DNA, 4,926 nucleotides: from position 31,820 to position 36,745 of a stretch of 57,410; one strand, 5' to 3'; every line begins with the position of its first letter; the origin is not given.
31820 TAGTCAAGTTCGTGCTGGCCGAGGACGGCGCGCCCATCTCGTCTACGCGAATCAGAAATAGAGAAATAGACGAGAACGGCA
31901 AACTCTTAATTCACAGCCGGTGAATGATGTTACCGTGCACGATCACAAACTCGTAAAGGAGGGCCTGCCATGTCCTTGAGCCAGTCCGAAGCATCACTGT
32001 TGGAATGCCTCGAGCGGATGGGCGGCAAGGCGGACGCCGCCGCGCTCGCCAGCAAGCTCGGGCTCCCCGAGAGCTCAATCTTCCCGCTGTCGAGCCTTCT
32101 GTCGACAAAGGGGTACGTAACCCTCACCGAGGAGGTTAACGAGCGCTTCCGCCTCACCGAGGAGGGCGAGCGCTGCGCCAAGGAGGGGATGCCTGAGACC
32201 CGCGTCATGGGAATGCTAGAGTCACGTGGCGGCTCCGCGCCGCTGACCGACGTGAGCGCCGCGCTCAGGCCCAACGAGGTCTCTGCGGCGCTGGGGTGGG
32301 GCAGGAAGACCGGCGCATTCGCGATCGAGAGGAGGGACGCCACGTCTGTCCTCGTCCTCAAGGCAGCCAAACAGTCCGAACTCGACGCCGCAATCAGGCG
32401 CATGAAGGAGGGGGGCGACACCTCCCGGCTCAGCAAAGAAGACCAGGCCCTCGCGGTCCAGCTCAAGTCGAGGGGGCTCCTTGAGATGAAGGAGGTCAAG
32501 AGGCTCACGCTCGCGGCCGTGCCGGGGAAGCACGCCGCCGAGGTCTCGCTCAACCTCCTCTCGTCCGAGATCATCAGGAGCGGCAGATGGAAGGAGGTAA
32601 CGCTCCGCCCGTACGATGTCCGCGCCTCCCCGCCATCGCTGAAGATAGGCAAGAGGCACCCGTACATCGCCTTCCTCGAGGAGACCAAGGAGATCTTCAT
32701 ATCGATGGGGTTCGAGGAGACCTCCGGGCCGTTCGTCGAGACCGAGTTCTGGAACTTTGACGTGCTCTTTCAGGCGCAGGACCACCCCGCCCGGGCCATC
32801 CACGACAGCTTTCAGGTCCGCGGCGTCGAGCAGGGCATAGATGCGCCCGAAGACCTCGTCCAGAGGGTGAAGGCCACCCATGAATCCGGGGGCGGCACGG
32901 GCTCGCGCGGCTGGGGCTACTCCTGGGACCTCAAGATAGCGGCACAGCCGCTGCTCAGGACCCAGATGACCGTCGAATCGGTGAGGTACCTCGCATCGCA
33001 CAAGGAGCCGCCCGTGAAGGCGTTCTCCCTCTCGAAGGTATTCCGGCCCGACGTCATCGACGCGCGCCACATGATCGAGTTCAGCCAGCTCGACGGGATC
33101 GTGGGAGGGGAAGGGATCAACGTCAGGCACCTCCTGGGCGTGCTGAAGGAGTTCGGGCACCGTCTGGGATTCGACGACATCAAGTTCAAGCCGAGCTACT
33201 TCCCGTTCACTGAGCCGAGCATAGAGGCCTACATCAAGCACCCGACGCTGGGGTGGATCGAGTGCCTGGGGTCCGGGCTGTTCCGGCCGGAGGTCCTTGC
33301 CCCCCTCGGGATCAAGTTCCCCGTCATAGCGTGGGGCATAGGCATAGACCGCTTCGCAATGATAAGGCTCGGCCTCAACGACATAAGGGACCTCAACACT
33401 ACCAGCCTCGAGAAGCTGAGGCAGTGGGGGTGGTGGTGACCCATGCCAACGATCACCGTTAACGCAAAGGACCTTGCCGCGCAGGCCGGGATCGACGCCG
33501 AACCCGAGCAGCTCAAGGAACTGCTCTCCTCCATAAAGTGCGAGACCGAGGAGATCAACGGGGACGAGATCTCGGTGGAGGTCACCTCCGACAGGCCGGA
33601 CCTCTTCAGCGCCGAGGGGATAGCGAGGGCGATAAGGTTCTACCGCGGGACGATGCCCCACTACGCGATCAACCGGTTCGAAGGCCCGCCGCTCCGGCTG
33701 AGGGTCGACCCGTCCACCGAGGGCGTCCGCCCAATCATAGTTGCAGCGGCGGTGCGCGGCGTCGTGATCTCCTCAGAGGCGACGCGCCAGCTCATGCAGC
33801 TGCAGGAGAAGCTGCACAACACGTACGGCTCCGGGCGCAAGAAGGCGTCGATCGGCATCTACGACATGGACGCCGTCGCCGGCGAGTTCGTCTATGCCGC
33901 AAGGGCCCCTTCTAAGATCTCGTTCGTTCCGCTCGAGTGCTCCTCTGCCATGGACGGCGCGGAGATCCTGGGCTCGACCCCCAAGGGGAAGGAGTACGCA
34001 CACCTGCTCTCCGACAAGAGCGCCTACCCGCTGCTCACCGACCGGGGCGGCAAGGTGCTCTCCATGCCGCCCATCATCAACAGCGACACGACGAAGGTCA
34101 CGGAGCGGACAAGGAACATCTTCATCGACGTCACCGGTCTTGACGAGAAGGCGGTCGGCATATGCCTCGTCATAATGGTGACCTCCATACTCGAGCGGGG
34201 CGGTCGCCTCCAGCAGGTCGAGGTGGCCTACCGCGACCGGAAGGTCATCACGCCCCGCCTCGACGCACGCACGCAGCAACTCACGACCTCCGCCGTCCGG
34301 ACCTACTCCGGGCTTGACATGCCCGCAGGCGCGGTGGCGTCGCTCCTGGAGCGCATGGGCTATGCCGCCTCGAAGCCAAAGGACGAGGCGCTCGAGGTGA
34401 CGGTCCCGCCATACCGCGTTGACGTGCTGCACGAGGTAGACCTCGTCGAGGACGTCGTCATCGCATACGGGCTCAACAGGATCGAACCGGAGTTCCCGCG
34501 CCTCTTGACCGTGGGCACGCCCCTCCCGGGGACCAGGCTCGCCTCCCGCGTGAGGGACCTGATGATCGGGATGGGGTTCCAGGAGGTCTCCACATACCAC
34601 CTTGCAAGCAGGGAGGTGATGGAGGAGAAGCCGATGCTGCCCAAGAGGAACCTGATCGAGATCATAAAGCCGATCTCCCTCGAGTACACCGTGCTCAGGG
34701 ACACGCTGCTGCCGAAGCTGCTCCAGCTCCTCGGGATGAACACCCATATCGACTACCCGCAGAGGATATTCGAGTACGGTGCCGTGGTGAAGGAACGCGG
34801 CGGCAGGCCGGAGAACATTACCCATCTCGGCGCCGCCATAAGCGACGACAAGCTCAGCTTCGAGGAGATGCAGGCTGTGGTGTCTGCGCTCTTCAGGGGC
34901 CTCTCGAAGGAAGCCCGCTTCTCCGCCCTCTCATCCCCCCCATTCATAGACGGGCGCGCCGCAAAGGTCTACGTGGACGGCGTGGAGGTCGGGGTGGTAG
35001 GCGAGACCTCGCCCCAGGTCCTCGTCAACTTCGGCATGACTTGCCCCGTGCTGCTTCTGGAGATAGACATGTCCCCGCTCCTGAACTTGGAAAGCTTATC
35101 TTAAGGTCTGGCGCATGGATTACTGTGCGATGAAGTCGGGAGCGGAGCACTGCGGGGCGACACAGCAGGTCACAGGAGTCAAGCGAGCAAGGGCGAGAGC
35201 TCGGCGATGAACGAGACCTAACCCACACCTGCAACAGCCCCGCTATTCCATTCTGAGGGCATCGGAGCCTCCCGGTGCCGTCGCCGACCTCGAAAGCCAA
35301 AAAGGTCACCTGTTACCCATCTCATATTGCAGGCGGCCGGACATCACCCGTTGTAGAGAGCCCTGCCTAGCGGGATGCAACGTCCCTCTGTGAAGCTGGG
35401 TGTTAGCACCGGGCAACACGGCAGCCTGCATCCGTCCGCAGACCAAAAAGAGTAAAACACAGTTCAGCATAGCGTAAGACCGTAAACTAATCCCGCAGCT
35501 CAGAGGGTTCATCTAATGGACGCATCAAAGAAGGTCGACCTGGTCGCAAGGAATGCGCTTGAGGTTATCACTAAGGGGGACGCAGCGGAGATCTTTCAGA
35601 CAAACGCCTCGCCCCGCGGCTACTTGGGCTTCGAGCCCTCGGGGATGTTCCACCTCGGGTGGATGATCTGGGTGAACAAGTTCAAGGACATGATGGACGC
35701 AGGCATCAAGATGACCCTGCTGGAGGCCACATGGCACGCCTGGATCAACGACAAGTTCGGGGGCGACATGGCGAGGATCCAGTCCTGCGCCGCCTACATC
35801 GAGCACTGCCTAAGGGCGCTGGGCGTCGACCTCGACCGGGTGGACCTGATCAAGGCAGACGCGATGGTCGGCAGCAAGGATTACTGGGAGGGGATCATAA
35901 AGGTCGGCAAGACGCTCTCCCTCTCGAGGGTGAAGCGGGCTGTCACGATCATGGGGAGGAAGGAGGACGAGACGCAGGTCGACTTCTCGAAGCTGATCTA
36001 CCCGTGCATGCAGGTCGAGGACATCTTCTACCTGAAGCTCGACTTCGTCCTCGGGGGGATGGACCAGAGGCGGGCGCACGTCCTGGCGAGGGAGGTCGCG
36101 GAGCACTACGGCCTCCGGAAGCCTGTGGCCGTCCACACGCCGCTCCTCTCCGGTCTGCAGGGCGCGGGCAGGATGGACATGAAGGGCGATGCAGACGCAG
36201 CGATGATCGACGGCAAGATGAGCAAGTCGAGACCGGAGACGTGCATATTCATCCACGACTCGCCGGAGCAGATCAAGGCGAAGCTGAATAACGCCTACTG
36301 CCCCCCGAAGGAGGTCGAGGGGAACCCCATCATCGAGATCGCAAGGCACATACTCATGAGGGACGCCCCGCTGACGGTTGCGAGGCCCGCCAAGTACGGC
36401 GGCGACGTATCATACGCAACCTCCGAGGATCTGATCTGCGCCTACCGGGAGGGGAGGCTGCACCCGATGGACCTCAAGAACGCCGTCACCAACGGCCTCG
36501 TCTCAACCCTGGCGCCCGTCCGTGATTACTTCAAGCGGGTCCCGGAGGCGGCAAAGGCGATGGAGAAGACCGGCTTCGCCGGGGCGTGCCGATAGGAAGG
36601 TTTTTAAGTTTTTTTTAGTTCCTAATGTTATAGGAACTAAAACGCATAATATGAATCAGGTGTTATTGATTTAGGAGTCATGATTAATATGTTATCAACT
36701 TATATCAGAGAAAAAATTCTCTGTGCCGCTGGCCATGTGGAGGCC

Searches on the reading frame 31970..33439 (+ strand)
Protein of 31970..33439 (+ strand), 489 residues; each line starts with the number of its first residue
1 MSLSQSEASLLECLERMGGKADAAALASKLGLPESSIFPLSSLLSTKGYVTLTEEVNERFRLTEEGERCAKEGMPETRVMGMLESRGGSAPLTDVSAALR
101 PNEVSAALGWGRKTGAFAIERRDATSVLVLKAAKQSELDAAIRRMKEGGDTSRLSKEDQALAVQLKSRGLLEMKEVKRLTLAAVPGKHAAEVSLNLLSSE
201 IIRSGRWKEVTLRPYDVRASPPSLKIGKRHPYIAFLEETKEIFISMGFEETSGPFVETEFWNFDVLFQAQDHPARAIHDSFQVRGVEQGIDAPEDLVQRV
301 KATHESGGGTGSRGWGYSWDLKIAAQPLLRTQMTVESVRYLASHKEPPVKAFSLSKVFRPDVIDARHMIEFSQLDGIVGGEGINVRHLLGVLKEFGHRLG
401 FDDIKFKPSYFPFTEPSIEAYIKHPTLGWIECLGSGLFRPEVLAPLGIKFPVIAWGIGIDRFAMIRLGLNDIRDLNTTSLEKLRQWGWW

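Call 71: search_protein_families(library=pfam, proteins=[window:31970-33439:+])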
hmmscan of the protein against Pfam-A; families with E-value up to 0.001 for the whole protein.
window:31970-33439:+ (489 aa): 2 families
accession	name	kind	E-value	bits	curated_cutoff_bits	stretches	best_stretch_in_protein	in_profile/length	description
PF01409.25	tRNA-synt_2d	-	3.3e-81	272.8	19.8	1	215-485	2-245/246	tRNA synthetases class II core domain (F)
PF09339.16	HTH_IclR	-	5.1e-05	23.4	22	1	9-51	7-49/52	IclR helix-turn-helix domain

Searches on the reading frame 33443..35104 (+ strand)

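Call 71: search_protein_families(library=pfam, proteins=[window:33443-35104:+])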
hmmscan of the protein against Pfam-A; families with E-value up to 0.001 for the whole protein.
window:33443-35104:+ (553 aa): 4 families
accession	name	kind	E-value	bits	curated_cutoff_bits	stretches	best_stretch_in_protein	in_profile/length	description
PF17759.6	tRNA_synthFbeta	-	7e-39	134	22.4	1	347-543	1-214/214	Phenylalanyl tRNA synthetase beta chain CLM domain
PF03484.21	B5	-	2.3e-27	95.4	28.6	2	280-343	3-66/67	tRNA synthetase B5 domain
PF03483.22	B3_4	-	1.9e-07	31.3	29.3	1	136-238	52-132/174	B3/4 domain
PF18262.7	PhetRS_B1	-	1.1e-06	29.2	26.8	1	1-69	1-82/83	Phe-tRNA synthetase beta subunit B1 domain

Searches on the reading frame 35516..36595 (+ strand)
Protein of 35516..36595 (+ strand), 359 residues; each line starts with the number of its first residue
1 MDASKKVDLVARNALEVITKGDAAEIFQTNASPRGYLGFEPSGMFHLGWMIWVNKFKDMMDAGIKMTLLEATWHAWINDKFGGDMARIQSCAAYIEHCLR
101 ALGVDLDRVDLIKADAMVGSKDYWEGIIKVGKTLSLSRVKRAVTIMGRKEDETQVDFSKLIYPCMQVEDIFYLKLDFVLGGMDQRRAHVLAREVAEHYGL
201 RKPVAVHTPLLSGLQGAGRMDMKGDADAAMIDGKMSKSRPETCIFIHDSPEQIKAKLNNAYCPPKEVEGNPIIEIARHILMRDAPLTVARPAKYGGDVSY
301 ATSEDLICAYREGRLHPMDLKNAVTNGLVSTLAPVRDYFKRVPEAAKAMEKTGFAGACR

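Call 71: search_protein_families(library=pfam, proteins=[window:35516-36595:+])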
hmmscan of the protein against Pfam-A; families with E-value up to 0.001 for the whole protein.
window:35516-36595:+ (359 aa): 1 family
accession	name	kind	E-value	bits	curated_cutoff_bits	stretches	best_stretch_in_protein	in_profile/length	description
PF00579.31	tRNA-synt_1b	-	2.5e-42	145.7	21.1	2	31-220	4-199/292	tRNA synthetases class I (W and Y)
